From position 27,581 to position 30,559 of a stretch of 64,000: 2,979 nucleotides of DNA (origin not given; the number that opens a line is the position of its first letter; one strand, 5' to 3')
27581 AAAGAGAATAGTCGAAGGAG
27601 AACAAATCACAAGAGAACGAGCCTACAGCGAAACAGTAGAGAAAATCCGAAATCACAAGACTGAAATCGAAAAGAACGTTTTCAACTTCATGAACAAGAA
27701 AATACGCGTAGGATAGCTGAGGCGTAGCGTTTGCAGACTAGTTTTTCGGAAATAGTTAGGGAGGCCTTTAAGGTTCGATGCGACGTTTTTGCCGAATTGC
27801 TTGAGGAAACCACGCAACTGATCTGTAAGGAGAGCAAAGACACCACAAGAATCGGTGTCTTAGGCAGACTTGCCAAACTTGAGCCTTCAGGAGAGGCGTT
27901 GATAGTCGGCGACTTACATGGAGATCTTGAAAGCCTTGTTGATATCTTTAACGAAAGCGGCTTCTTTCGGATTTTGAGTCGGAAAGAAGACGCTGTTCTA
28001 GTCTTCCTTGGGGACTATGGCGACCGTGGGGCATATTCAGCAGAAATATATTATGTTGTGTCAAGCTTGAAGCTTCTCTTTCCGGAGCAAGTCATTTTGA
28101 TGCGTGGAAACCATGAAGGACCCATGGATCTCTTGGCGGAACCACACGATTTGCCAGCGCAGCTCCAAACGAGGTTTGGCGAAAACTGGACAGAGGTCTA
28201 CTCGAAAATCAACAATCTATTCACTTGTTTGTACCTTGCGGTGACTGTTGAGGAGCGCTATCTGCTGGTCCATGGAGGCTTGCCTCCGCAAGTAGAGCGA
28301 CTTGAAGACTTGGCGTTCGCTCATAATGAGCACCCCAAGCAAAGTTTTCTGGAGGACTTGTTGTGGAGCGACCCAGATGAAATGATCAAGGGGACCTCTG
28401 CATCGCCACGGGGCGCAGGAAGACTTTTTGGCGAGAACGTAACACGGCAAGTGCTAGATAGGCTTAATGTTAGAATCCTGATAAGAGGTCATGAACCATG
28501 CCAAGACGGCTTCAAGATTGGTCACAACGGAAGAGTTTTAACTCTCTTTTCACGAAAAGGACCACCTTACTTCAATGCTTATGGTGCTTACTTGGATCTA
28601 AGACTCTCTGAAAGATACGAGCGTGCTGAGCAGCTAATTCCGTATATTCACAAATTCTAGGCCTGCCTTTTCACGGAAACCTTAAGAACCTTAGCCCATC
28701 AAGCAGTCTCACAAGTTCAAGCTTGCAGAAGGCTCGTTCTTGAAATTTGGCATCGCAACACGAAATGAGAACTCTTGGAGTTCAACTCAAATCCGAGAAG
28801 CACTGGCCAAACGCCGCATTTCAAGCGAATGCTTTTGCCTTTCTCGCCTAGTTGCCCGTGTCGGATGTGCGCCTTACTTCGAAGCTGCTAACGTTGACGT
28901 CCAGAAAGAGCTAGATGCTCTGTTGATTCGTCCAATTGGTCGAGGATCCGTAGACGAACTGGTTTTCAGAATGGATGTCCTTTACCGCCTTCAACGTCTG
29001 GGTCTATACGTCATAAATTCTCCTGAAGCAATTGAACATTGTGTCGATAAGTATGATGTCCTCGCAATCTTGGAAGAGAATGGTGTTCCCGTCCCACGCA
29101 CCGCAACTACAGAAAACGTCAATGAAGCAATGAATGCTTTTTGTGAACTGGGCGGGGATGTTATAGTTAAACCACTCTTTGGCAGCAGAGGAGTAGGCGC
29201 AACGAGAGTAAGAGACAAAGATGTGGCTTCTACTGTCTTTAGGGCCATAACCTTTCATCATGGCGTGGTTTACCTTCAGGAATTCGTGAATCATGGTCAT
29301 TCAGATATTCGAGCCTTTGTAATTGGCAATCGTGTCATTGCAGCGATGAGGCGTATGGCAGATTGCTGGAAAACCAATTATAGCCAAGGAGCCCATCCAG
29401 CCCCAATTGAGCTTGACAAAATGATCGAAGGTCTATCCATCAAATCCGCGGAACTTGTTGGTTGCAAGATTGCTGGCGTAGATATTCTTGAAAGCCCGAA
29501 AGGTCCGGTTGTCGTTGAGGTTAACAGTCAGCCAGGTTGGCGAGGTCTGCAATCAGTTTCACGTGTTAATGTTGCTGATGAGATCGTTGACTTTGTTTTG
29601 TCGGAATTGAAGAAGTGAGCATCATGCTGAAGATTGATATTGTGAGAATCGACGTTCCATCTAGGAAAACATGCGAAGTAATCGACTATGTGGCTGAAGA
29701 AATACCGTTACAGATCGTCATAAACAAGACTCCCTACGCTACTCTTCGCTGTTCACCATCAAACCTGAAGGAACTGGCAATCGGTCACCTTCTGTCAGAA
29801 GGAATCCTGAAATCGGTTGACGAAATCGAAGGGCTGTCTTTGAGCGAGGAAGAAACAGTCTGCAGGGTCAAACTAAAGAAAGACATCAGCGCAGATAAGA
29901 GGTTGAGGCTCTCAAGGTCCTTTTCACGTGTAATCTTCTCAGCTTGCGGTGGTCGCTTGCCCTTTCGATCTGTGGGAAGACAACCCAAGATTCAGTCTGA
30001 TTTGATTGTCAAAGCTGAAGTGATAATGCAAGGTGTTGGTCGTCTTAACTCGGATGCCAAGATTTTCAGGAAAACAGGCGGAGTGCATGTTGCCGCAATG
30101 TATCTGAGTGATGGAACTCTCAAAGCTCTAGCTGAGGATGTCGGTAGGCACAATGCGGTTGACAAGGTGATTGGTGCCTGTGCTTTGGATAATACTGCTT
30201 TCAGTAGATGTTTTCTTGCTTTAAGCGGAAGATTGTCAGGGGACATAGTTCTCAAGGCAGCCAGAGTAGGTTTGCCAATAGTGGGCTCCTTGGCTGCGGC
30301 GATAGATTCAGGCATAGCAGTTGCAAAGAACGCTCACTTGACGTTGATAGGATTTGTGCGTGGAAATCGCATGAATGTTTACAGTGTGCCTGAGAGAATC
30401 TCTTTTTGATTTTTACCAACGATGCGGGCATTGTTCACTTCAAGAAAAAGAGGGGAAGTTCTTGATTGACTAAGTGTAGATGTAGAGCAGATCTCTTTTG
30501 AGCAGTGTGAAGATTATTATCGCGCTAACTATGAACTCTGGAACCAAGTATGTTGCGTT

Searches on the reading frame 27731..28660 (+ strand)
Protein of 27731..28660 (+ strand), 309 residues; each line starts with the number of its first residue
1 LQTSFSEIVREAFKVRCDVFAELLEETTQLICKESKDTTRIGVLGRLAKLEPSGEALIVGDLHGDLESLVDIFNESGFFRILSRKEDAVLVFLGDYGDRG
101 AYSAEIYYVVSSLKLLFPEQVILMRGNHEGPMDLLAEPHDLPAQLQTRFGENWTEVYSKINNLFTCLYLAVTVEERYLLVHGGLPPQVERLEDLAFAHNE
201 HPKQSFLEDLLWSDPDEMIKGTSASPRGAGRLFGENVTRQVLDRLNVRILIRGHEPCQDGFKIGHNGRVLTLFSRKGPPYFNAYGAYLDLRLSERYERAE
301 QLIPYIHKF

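Call 92: search_protein_families(library=pfam, proteins=[window:27731-28660:+], max_evalue=0.001)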
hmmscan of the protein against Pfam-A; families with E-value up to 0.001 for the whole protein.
window:27731-28660:+ (309 aa): 1 family
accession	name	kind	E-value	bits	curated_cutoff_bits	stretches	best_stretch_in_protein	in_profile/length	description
PF00149.33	Metallophos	-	4.5e-27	96.2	21.5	1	57-257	4-190/191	Calcineurin-like phosphoesterase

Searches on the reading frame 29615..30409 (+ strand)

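Call 92: search_protein_families(library=pfam, proteins=[window:29615-30409:+], max_evalue=0.001)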
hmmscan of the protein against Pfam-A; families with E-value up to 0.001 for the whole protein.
window:29615-30409:+ (264 aa): 1 family
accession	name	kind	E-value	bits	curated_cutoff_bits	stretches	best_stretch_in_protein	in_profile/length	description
PF02634.21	FdhD-NarQ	-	1.5e-67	228.2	27.2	1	27-262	1-236/237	FdhD/NarQ family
